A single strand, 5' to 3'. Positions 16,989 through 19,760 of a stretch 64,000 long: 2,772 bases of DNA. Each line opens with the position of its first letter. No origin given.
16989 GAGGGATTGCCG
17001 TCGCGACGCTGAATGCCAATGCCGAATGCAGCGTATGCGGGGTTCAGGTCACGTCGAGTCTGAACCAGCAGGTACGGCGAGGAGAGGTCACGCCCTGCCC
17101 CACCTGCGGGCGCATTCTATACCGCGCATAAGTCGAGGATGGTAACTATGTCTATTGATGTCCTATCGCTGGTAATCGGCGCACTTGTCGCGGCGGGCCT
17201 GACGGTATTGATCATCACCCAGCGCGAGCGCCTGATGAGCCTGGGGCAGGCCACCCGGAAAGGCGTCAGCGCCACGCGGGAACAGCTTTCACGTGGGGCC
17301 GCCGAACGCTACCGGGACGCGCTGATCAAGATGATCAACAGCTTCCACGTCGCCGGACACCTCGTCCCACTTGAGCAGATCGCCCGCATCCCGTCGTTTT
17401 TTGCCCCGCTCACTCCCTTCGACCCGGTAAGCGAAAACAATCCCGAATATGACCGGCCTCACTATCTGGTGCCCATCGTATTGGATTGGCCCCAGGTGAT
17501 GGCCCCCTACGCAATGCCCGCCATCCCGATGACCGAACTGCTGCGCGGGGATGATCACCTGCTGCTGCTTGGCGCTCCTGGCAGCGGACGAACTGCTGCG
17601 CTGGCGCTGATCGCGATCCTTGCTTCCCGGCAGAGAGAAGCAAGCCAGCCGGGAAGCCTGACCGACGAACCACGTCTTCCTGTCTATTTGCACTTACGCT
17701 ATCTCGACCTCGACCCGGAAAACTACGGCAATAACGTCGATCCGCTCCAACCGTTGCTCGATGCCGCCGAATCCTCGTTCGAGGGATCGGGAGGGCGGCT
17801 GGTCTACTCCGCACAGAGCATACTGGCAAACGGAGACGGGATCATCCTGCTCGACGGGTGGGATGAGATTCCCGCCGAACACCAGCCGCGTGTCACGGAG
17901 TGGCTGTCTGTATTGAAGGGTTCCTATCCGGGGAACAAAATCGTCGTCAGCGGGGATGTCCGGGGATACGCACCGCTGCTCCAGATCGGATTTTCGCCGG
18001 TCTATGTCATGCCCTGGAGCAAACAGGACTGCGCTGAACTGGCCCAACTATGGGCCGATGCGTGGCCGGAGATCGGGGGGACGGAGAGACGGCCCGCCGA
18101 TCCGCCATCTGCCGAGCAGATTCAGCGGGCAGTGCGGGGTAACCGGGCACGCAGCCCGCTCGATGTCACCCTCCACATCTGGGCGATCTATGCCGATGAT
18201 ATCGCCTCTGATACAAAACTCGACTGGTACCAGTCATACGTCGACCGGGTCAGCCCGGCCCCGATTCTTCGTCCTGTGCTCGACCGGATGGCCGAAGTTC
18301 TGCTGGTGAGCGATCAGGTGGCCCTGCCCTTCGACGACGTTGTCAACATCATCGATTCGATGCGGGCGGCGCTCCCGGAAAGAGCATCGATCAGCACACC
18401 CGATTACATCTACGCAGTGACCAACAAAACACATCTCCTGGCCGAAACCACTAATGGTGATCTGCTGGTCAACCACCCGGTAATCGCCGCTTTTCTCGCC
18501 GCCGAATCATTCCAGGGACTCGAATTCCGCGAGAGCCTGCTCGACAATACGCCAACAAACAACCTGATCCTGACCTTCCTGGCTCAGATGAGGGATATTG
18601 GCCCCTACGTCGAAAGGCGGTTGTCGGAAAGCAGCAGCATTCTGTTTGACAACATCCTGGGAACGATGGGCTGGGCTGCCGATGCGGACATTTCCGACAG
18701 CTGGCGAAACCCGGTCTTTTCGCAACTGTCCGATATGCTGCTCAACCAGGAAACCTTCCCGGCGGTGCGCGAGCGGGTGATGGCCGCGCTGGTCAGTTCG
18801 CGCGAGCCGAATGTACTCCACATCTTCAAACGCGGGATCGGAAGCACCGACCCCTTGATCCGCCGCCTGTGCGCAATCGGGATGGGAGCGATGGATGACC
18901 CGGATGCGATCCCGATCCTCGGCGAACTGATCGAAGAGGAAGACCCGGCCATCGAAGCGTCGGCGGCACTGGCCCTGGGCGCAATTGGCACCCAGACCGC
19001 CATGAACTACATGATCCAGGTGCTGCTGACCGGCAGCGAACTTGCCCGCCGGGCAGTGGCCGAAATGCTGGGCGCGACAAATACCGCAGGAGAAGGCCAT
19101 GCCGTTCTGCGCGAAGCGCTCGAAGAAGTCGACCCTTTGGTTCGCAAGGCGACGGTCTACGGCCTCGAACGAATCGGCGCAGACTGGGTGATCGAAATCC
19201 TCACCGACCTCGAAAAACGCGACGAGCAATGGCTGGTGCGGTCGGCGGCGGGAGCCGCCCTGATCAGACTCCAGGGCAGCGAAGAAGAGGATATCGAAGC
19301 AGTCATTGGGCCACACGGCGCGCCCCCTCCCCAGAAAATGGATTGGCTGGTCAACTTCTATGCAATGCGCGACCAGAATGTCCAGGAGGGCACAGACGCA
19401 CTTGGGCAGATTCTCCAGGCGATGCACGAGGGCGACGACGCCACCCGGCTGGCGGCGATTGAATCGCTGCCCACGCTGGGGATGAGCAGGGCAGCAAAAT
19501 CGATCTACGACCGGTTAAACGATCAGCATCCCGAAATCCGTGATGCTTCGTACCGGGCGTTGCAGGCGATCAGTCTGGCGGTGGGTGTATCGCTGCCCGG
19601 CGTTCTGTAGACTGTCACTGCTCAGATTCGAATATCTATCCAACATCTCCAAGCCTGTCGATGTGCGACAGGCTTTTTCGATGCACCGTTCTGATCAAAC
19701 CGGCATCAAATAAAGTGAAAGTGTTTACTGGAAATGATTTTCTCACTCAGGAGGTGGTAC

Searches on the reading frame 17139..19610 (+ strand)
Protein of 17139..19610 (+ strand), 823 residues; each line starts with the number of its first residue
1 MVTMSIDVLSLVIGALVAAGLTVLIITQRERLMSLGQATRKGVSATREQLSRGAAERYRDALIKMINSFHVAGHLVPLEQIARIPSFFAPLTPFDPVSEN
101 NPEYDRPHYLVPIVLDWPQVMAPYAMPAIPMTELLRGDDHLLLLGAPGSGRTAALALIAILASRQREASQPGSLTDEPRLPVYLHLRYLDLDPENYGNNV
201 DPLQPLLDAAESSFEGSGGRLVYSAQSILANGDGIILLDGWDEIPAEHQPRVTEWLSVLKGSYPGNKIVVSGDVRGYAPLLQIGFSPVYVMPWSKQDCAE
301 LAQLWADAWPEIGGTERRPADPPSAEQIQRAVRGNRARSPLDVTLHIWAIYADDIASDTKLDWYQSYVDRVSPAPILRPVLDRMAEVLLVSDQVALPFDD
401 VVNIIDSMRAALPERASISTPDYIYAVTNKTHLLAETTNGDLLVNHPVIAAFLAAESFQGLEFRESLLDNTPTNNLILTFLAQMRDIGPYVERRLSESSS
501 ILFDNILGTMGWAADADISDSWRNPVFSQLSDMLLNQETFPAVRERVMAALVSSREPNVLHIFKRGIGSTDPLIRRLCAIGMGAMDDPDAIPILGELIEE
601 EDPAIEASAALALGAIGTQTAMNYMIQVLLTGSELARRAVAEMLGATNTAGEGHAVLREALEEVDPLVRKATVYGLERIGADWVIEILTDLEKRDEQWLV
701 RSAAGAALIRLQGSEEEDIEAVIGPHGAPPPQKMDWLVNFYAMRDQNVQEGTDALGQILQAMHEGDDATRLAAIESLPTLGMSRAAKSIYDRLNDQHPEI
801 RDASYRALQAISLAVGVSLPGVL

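Call 40: search_protein_families(library=pfam, proteins=[window:17139-19610:+], max_evalue=0.001)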
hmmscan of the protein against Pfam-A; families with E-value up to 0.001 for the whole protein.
window:17139-19610:+ (823 aa): 2 families
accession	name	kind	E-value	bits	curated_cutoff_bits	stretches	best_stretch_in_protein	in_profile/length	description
PF13646.12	HEAT_2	-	2.2e-30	105.2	27.7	4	568-644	10-87/88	HEAT repeats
PF02985.28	HEAT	-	5e-11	42.2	23.5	0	790-812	6-28/31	HEAT repeat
